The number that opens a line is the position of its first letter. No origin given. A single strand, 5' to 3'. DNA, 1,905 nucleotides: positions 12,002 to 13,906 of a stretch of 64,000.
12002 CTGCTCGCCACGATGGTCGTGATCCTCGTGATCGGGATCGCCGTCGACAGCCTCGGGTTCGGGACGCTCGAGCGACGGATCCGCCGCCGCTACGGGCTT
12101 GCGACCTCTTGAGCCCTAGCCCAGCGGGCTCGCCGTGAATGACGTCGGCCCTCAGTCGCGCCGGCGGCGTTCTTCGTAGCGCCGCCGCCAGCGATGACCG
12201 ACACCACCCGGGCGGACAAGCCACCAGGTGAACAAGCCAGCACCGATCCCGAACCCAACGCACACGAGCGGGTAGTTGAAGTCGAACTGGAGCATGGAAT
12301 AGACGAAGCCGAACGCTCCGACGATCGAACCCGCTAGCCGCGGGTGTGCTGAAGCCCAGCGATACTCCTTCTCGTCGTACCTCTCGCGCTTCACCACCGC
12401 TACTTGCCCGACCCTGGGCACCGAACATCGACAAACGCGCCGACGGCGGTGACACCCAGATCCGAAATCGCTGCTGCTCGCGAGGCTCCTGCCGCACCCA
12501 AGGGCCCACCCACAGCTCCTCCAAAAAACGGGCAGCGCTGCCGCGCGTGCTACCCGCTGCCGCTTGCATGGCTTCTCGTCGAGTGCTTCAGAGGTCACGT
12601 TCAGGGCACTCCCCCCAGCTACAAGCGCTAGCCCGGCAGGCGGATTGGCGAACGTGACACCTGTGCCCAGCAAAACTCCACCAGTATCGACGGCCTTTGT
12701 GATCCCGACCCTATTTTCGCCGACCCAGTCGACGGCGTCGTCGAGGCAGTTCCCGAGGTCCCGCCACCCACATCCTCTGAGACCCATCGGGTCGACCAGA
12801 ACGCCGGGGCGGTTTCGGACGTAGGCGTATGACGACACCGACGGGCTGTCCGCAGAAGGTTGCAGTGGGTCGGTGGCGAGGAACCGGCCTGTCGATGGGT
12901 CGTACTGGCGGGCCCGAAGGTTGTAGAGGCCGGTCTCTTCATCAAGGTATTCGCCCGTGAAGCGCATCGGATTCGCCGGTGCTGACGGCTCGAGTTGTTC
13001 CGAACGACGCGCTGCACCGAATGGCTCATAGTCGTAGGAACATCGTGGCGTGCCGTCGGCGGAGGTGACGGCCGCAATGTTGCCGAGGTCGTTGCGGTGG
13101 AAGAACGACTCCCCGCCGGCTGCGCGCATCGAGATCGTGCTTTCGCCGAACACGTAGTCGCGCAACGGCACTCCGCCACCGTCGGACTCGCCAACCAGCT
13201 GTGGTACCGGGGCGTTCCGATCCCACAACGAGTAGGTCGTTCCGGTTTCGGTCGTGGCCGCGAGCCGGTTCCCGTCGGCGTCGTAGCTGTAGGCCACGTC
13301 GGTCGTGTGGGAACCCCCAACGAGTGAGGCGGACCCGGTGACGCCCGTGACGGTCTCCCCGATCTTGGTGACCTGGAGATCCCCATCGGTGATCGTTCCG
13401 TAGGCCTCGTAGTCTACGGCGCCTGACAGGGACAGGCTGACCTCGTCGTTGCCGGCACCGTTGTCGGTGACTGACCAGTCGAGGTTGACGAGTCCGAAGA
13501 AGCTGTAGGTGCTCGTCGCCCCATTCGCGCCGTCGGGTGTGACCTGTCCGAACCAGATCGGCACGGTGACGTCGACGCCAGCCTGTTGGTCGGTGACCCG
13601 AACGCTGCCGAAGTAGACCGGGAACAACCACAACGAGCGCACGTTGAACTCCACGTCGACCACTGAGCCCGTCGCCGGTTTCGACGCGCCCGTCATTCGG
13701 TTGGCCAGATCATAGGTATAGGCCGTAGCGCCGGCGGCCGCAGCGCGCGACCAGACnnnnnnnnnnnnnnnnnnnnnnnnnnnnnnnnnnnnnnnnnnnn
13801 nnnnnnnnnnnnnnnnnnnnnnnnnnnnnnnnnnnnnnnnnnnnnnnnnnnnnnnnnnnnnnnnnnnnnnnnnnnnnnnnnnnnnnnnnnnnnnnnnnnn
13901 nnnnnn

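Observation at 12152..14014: Orphan RHS core/toxin module flanked by two similar Arg-tailed 2-TM mini-proteins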

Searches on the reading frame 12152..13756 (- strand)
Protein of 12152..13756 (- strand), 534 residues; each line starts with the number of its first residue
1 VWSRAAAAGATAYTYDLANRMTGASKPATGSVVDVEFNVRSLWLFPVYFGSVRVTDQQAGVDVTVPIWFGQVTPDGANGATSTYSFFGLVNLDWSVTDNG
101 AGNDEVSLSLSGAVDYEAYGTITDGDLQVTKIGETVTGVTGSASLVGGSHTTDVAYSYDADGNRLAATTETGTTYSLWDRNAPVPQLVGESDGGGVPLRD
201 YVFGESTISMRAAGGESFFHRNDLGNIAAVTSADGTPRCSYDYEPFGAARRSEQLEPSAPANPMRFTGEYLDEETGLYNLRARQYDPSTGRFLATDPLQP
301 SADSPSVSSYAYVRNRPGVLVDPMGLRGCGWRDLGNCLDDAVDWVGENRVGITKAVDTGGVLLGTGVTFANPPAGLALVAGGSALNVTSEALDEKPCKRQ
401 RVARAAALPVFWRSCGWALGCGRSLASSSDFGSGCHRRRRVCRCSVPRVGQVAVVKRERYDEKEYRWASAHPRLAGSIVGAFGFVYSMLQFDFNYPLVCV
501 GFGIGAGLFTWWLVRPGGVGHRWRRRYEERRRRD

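Call 4: search_protein_families(library=pfam, proteins=[window:12152-13696:-], max_evalue=0.1)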
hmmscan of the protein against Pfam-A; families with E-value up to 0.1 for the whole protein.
window:12152-13696:- (514 aa): 1 family
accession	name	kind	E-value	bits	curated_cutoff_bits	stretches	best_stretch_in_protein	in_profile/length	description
PF05593.20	RHS_repeat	-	0.00089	20.1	22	0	134-154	18-38/38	RHS Repeat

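Call 6: search_protein_families(library=ncbifam, proteins=[window:12152-13756:-], max_evalue=0.1)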
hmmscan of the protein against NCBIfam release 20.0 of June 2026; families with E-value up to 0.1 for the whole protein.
window:12152-13756:- (534 aa): 3 families
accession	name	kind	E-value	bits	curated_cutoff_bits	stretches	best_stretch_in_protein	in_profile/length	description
TIGR03696.1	Rhs_assc_core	domain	2.2e-21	76.1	32.5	1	243-326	1-76/76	RHS repeat-associated core domain-containing protein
NF041261.1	RHS_core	equivalog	6.5e-08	30.9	2000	1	218-326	1159-1261/1261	RHS element core protein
TIGR01643.1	YD_repeat_2x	repeat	0.0002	21.7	15.8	0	151-173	15-38/42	YD repeat-containing protein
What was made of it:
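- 12779..13756 (-): 5'-truncated rhs fragment: degenerate YD repeats plus the RHS-associated core. The first ATG is at 13696, and the frame is open upstream to the stop at 13757-13759. TIGR03696 scores 76.1 bits at aa 243-326 and YD_repeat_2x also matches (call 6).
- On Rhs / YD-repeat polymorphic toxin: TIGR03696 scores 76.1 bits against a cutoff of 32.5 (call 6).
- Checked: The RHS-associated core TIGR03696 scores 76.1 bits against a cutoff of 32.5, E 2e-21, at aa 243-326 of the stop-to-stop translation (call 6).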

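Call 8: find_homologous_proteins(query=window:12152-13756:-, max_evalue=0.001)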
Query window:12152-13756:- (534 aa): 101 proteins with E <= 0.001 among 8000 candidates.
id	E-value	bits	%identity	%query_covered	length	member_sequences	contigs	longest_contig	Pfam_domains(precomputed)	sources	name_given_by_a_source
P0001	0.0e+0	1164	100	94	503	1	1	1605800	PF25023.2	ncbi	ncbi:MAG: RHS repeat-associated core domain-containing protein [Acidimicrobiia bacterium]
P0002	5.4e-47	179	53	32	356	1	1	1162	PF05593.20,PF25023.2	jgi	jgi:RHS repeat-associated protein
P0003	7.7e-47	178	48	44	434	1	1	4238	PF25023.2,PF00652.29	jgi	-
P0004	1.4e-46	177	45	39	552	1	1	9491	PF05593.20,PF25023.2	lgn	-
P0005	2.7e-46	177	52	35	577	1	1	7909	PF05593.20,PF25023.2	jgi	-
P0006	8.5e-46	175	50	34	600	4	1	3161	PF05593.20,PF25023.2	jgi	jgi:RHS repeat-associated protein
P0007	1.1e-45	174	49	34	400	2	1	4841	PF05593.20,PF25023.2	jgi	jgi:RHS repeat-associated protein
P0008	1.3e-45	174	34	70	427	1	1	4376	PF05593.20,PF25023.2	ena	-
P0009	2.6e-45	173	51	32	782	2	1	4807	PF05593.20,PF25023.2,PF18013.7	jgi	jgi:RHS repeat-associated protein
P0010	1.4e-44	171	51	33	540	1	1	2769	PF05593.20,PF25023.2,PF03527.21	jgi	jgi:RHS repeat-associated protein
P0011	2.4e-44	170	48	37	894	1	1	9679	PF05593.20,PF25023.2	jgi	jgi:RHS repeat-associated protein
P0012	1.2e-43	168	45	42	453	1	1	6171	PF05593.20,PF25023.2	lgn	-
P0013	3.5e-43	166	52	33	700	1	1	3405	PF05593.20,PF25023.2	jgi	jgi:RHS repeat-associated protein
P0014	8.8e-43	165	46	35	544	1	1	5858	PF05593.20,PF25023.2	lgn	-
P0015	3.3e-41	160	50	33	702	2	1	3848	PF05593.20,PF25023.2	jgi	jgi:RHS repeat-associated protein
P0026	6.6e-38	149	43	44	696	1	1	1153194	PF05593.20,PF25023.2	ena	-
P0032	1.0e-36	145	29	63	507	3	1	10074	PF05593.20,PF25023.2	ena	-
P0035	2.1e-35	141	49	32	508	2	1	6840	PF05593.20,PF25023.2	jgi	jgi:RHS repeat-associated protein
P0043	6.0e-33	132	44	31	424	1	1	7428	PF05593.20,PF25023.2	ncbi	-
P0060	1.3e-12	65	34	33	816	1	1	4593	PF05593.20,PF25023.2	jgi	jgi:RHS repeat-associated protein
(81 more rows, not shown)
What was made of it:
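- The source is a MAG (call 8).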

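Call 15: find_encoding_contigs(protein=P0001, flank=10000, max_places=3)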
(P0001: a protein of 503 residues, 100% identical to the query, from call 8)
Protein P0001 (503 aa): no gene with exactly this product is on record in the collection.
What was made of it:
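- Tried and rejected: It is not on record (call 15), so the rest of the MAG could not be read.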

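Call 23: find_related_loci(query=window:12155-13756:-, collection=genome_contigs, flank=10000)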
Query window:12155-13756:- (534 aa) in genome_contigs; peptide patterns used: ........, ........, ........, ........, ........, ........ (x = any residue, [..] = any of these).
52 stretches matched a pattern, but none encodes a relative of the query by tblastn (E <= 1e-3).

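Call 29: find_related_loci(query=window:12155-13756:-, collection=metagenome_contigs, flank=10000)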
Query window:12155-13756:- (534 aa) in metagenome_contigs; peptide patterns used: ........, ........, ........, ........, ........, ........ (x = any residue, [..] = any of these).
154 stretches matched a pattern, but none encodes a relative of the query by tblastn (E <= 1e-3).
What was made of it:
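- Tried and rejected: None was found in GTDB species genomes or JGI metagenome contigs (calls 23, 29).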

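Call 31: find_encoding_contigs(protein=P0008, flank=5000, max_places=3)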
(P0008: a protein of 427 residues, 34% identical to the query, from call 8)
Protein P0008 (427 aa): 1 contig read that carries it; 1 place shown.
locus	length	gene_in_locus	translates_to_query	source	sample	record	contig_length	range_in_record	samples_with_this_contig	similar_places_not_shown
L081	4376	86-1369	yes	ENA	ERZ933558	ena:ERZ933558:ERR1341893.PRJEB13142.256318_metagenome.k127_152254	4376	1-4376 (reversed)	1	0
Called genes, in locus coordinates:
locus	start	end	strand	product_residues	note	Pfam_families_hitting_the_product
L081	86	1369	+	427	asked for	PF05593:RHS_repeat (faint), PF25023:TEN_YD-shell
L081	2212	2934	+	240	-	PF00376:MerR (weak)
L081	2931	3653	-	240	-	PF01904:DUF72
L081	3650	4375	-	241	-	?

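Call 32: find_encoding_contigs(protein=P0026, flank=8000, max_places=3)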
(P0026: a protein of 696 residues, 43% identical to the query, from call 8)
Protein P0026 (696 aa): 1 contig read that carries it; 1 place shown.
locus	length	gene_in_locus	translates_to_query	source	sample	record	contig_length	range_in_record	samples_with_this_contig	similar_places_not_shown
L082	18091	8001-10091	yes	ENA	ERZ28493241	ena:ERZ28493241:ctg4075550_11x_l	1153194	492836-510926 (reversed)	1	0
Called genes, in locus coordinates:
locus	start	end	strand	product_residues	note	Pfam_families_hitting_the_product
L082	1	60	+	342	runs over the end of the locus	PF13439:Glyco_transf_4, PF00534:Glycos_transf_1, PF13692:Glyco_trans_1_4, PF20706:GT4-conflict (weak), PF13524:Glyco_trans_1_2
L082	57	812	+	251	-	PF00535:Glycos_transf_2, PF13641:Glyco_tranf_2_3, PF13632:Glyco_trans_2_3 (weak)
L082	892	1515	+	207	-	PF13649:Methyltransf_25, PF08242:Methyltransf_12 (weak)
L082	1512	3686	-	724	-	-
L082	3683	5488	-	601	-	PF00953:Glycos_transf_4, PF13727:CoA_binding_3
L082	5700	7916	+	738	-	PF13448:DUF4114, PF20148:DUF6531, PF05593:RHS_repeat (faint), PF25023:TEN_YD-shell (weak)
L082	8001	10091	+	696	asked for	PF05593:RHS_repeat, PF25023:TEN_YD-shell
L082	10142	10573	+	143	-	-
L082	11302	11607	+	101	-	PF01797:Y1_Tnp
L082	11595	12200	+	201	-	PF13936:HTH_38 (faint)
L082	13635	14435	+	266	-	PF01061:ABC2_membrane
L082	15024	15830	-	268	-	-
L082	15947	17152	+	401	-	PF00005:ABC_tran, PF13304:AAA_21 (faint), PF14524:Wzt_C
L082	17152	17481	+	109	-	-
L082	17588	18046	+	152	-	PF12804:NTP_transf_3 (weak)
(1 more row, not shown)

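Call 43: predict_structure(alignment_id=A2)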
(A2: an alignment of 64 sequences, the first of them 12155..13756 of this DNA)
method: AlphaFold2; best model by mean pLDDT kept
length: 534 residues; sequences in the alignment: 64
mean_pLDDT: 53.8   pTM: 0.45
mean pLDDT of the five models: 53.8, 53.5, 53.1, 51.9, 51.4
residues with pLDDT >= 90: 75; 70-90: 73; 50-70: 80; < 50: 306
segments of 3 or more residues with pLDDT < 50: 1-8, 17-20, 29-128, 130-132, 134-148, 350-524
pLDDT, mean of each block of 10 residues (from residue 1): 41 58 56 29 29 30 29 39 32 42 40 31 40 42 44 83 88 94 88 97 94 96 90 97 79 94 78 73 65 69 74 65 66 70 60 39 34 36 30 34 35 32 36 35 35 36 37 36 33 35 36 40 52 52
secondary structure, 60 per line:
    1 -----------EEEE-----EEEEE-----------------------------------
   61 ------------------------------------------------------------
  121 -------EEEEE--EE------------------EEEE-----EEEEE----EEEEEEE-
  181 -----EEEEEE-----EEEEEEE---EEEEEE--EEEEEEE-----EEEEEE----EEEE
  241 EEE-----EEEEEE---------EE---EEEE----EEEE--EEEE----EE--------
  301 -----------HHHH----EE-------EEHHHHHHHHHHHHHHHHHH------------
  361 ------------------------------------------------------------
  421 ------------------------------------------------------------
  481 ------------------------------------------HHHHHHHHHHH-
elements in order: E12-15 E21-25 E128-132 E155-158 E164-168 E173-179 E186-191 E197-203 E207-212 E215-221 E227-232 E237-243 E249-254 E269-272 E277-280 E283-286 H312-315 H331-348 H523-533
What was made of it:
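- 12779..13756 (-): AF2 is confident on aa 150-348 (call 43).
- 12560..12778 (-): Proximal CT, about 73 aa: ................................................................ It is the candidate toxin tip and has no homologues. AF2 predicts a helix at aa 331-348 and low confidence beyond (call 43).
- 12152..12400 (-): mini2: the last 82 codons of the ORF (possible GTG starts at 12398 and 12395). It is a small protein with two hydrophobic segments and the tail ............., and is a candidate cognate immunity gene fused in frame. AF2 in the fusion context is not confident (call 43).
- On Rhs / YD-repeat polymorphic toxin: AF2 is confident only for aa 150-348 (call 43).
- AF2 gives no structure for aa 350-524 (call 43).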

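Call 47: search_solved_structures(query=window:12155-13756:-, max_evalue=0.01)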
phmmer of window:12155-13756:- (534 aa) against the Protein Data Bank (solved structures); distinct sequences matched with E-value up to 0.01: 22.
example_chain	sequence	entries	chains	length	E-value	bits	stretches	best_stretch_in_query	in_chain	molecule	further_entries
8h8a_A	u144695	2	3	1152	9.9e-13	50.8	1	67-325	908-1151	Putative Rhs-family protein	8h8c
8h8b_A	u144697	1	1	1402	3.6e-12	48.9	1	67-315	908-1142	Putative Rhs-family protein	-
8fjp_A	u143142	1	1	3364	1.1e-11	47.3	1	235-325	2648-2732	salivary gland surface protein 1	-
7q97_A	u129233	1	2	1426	1.3e-10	43.8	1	218-325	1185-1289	Rhs family protein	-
8cp6_B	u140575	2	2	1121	4e-09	38.9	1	217-326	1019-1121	Toxin protein Tse5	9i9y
9on3_A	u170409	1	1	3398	7.1e-09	38.1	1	232-325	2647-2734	SGS4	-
8qjc_A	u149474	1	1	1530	7e-08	34.8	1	222-330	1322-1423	T6SS-associated Rhs core and toxin domain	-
8uy4_A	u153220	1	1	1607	4.2e-07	32.2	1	216-333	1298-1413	Tse15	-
8qjd_A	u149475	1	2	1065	5.1e-07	31.9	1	224-326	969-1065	Salmonella bongori Rhs core domain (residues 360-1420)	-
8qjb_A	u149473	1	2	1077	5.2e-07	31.9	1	224-326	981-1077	T6SS-associated Rhs core domain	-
9c4k_Q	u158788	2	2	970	2.1e-06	29.9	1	233-336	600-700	Toxin subunit YenC2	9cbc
8uxt_A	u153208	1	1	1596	9.3e-06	27.8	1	216-332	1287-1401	Tse15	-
6sup_A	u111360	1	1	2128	3.8e-05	25.7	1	224-327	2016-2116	TcdB2,TccC3,Cell division control protein 42 homolog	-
8qja_A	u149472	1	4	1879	4.4e-05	25.5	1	261-326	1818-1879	Putative type VI secretion system YD repeat-containing Rhs element Vgr protein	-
6h6e_F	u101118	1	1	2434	4.9e-05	25.4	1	224-327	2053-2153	TcdB2,TccC3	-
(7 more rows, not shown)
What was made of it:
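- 12779..12793 (-): DPMGL, the end of the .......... motif. This is the Rhs self-cleavage boundary and the start of the variable C-terminal region. All PDB and NCBIfam alignments stop at residue 325/326 (calls 6, 47).
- On Rhs / YD-repeat polymorphic toxin: They align to residues 908-1151 of the 1152-aa chain 8h8a and to 1019-1121 of the Tse5 shell (call 47).
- Closest known: Tse5. Same: An Rhs core ending in the cleavage motif (the Tse5 shell aligns to aa 217-326, E 4e-9; call 47).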

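Call 60: find_encoding_contigs(protein=P0032, flank=3000, max_places=1)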
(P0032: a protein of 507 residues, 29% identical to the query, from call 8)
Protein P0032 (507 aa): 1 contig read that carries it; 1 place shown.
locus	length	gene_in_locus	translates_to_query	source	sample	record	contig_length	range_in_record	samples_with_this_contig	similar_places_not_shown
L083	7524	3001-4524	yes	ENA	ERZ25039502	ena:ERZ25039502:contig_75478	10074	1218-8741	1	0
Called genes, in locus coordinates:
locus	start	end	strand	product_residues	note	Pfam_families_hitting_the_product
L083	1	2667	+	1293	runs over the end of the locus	?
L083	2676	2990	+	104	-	PF05593:RHS_repeat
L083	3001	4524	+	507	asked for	PF05593:RHS_repeat (faint), PF25023:TEN_YD-shell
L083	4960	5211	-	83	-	PF13936:HTH_38, PF13384:HTH_23 (weak)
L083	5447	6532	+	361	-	PF25023:TEN_YD-shell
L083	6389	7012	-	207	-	-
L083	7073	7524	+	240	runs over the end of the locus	PF25023:TEN_YD-shell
